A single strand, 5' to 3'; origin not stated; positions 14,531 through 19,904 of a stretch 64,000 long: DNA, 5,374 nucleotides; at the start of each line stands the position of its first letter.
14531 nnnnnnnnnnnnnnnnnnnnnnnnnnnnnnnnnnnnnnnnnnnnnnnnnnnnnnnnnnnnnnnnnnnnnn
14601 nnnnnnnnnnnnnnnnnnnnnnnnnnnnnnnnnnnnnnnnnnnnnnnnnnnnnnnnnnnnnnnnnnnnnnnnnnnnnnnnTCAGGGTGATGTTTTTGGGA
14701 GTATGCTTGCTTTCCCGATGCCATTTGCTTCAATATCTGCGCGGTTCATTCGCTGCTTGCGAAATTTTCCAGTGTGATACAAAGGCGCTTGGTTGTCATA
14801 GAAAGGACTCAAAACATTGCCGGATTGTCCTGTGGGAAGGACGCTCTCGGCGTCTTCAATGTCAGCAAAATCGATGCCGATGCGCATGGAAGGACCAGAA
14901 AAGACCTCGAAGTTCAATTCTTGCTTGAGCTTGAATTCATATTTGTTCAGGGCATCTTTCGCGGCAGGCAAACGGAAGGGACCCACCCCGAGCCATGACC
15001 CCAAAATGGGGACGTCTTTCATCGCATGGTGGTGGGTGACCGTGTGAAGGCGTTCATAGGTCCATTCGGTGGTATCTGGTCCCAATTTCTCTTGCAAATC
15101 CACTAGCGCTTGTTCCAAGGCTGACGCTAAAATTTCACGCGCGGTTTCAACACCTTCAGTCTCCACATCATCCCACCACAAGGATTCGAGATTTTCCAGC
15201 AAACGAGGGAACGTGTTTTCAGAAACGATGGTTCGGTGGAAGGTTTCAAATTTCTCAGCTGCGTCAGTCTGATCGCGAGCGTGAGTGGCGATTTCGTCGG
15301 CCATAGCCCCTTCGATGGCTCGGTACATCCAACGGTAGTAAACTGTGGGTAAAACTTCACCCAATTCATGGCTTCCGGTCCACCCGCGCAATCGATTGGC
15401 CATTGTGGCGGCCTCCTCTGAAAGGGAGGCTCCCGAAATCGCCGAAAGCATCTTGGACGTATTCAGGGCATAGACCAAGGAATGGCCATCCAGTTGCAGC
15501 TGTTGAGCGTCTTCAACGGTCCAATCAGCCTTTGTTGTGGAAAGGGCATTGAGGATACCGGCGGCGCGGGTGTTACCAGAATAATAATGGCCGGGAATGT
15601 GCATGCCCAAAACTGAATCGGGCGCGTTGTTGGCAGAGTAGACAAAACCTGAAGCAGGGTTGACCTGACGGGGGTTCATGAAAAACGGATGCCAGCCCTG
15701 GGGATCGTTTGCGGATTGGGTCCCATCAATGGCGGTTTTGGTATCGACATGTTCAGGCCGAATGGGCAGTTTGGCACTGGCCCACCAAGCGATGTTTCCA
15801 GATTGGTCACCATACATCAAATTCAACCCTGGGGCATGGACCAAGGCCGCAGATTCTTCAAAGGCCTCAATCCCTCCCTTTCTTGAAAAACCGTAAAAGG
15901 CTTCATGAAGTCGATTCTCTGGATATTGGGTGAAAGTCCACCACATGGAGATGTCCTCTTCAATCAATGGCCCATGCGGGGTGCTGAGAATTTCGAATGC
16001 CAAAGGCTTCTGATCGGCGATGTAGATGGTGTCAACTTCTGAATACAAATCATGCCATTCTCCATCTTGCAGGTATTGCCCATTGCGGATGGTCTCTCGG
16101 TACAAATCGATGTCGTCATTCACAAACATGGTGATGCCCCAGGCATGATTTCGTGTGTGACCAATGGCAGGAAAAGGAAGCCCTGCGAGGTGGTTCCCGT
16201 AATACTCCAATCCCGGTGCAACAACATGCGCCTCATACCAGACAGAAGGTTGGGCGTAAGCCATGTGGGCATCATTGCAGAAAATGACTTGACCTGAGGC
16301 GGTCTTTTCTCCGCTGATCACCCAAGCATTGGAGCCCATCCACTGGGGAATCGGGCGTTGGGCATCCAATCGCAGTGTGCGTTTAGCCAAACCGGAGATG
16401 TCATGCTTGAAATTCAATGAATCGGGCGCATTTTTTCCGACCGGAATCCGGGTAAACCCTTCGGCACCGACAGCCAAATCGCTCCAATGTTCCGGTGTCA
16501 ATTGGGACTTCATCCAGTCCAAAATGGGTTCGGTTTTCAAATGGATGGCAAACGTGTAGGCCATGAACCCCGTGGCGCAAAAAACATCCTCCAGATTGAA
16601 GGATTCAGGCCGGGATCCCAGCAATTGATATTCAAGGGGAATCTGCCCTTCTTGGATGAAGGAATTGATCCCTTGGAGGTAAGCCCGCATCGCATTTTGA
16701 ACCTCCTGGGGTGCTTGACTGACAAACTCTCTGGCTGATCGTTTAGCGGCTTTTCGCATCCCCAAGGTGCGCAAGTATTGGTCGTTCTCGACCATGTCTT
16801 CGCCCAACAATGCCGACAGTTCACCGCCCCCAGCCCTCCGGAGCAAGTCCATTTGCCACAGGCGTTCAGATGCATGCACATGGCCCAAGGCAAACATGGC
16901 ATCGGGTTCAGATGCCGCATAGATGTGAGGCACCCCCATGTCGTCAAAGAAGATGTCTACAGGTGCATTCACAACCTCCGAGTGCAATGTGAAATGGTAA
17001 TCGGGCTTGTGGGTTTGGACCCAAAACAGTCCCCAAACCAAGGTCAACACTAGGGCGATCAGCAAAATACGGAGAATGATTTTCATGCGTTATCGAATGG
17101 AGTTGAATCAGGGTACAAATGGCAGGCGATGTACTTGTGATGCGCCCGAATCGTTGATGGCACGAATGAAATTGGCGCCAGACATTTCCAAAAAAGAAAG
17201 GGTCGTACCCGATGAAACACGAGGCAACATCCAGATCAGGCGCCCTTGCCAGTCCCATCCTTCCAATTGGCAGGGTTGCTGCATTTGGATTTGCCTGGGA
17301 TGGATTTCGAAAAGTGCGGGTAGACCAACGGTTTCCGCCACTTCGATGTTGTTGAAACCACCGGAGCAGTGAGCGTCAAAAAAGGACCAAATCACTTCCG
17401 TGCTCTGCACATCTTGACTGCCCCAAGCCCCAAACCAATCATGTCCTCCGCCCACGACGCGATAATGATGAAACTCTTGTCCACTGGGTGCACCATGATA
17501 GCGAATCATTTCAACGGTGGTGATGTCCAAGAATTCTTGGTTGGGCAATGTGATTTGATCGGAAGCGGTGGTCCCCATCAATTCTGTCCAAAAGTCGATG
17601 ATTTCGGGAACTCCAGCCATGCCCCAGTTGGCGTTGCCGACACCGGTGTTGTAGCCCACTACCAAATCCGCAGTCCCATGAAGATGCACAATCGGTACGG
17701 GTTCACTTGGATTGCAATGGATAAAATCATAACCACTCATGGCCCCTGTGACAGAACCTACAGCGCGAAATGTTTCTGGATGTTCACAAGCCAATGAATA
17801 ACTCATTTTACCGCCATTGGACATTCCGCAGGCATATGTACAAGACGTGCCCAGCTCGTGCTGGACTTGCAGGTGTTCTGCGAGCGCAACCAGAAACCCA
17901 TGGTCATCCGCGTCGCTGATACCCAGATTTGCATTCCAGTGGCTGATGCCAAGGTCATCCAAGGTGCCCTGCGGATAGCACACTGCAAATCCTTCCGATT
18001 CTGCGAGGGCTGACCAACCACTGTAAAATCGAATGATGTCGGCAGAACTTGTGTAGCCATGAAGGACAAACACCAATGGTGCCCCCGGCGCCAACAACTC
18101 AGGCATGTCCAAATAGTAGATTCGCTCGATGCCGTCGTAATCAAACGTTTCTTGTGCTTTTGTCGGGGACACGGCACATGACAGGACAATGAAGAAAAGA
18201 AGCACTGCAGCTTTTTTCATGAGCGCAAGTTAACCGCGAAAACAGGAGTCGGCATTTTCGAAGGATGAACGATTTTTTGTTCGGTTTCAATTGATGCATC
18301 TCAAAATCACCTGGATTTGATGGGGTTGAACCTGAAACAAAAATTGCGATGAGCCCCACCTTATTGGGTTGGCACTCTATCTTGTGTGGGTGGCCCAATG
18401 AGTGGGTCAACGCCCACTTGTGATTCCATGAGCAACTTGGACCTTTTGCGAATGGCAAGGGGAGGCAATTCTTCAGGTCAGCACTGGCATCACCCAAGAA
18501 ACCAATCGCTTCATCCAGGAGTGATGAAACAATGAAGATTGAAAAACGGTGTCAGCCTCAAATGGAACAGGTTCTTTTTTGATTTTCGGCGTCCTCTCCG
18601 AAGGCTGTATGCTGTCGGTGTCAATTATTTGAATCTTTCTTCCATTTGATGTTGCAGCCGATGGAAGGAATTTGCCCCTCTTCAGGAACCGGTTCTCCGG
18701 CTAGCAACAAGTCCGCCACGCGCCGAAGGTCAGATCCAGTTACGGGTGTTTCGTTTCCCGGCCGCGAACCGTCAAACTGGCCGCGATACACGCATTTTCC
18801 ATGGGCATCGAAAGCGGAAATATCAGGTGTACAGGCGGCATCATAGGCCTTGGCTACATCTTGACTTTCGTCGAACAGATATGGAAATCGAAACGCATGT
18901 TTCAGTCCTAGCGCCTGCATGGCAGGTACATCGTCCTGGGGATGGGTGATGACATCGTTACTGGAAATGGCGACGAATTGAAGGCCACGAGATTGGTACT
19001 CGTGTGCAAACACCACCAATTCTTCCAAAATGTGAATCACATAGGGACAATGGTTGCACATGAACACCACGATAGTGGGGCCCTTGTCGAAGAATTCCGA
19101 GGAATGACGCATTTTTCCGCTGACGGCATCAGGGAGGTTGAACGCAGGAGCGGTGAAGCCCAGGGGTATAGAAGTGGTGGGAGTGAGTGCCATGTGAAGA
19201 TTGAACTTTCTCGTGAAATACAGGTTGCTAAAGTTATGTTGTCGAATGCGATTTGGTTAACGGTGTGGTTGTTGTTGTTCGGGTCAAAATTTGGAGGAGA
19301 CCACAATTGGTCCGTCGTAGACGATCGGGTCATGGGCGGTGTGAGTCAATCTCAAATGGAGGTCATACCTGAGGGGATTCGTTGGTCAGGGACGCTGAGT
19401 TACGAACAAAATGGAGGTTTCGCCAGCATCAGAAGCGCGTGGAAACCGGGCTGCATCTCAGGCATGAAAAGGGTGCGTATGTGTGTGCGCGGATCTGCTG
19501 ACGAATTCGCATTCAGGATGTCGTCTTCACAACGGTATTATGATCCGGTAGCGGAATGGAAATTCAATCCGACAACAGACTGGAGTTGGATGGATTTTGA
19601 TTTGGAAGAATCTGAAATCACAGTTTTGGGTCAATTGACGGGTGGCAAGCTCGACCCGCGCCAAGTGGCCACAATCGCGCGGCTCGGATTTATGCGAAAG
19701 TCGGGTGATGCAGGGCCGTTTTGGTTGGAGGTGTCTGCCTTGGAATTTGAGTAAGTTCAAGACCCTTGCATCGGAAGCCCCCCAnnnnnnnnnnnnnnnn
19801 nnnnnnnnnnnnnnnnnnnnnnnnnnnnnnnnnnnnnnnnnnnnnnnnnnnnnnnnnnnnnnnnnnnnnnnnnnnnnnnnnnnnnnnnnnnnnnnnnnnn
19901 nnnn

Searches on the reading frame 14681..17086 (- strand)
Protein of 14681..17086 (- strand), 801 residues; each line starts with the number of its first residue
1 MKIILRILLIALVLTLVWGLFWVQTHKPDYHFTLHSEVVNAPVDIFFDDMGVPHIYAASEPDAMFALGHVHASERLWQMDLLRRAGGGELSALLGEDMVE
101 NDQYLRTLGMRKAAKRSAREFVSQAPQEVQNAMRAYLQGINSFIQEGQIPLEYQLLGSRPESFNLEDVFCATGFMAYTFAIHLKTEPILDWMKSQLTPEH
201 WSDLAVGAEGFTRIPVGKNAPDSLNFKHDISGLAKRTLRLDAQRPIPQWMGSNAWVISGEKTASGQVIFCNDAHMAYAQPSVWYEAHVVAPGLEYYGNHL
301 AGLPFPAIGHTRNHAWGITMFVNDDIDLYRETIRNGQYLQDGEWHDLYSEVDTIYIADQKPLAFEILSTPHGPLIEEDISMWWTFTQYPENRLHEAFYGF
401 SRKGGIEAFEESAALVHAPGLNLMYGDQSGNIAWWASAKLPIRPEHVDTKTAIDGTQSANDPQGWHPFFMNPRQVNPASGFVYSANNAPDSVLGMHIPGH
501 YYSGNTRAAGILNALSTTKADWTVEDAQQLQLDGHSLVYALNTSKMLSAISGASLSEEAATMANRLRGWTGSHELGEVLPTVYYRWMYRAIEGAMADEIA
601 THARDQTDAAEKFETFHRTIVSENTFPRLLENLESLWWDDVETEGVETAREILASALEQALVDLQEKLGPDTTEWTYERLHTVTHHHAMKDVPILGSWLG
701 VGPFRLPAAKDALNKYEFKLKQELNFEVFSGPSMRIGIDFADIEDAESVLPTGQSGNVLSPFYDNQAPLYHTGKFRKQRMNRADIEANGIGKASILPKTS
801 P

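Call 48: search_protein_families(library=pfam, proteins=[window:14681-17086:-], max_evalue=0.001)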
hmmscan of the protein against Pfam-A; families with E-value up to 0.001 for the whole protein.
window:14681-17086:- (801 aa): 1 family
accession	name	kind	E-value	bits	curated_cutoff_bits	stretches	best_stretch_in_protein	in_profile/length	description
PF01804.23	Penicil_amidase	-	2.4e-184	615.6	21.3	1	42-787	1-675/675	Penicillin amidase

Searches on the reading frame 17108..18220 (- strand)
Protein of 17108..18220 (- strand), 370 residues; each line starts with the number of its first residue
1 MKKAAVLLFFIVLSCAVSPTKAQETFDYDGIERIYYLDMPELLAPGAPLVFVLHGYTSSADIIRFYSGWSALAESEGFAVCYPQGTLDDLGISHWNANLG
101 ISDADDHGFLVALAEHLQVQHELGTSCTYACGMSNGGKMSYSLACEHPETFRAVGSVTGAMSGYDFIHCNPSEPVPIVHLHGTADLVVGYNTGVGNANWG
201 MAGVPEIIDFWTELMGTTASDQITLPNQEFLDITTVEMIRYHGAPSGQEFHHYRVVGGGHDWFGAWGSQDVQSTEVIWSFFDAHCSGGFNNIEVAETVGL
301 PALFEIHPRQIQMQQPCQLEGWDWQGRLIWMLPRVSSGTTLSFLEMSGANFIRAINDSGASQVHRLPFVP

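Call 48: search_protein_families(library=pfam, proteins=[window:17108-18220:-], max_evalue=0.001)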
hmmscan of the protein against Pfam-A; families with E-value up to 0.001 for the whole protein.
window:17108-18220:- (370 aa): 1 family
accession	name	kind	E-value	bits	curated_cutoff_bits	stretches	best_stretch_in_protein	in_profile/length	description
PF10503.15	Esterase_PHB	-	8.1e-10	38.7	23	1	47-163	16-134/219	Esterase PHB depolymerase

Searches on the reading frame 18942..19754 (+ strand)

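Call 48: search_protein_families(library=pfam, proteins=[window:18942-19754:+], max_evalue=0.001)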
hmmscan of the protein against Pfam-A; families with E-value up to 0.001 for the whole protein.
window:18942-19754:+ (270 aa): 1 family
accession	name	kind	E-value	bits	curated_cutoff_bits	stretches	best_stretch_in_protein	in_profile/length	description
PF08547.18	CIA30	-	4.4e-20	72.7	24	1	121-264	10-157/157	Complex I intermediate-associated protein 30 (CIA30)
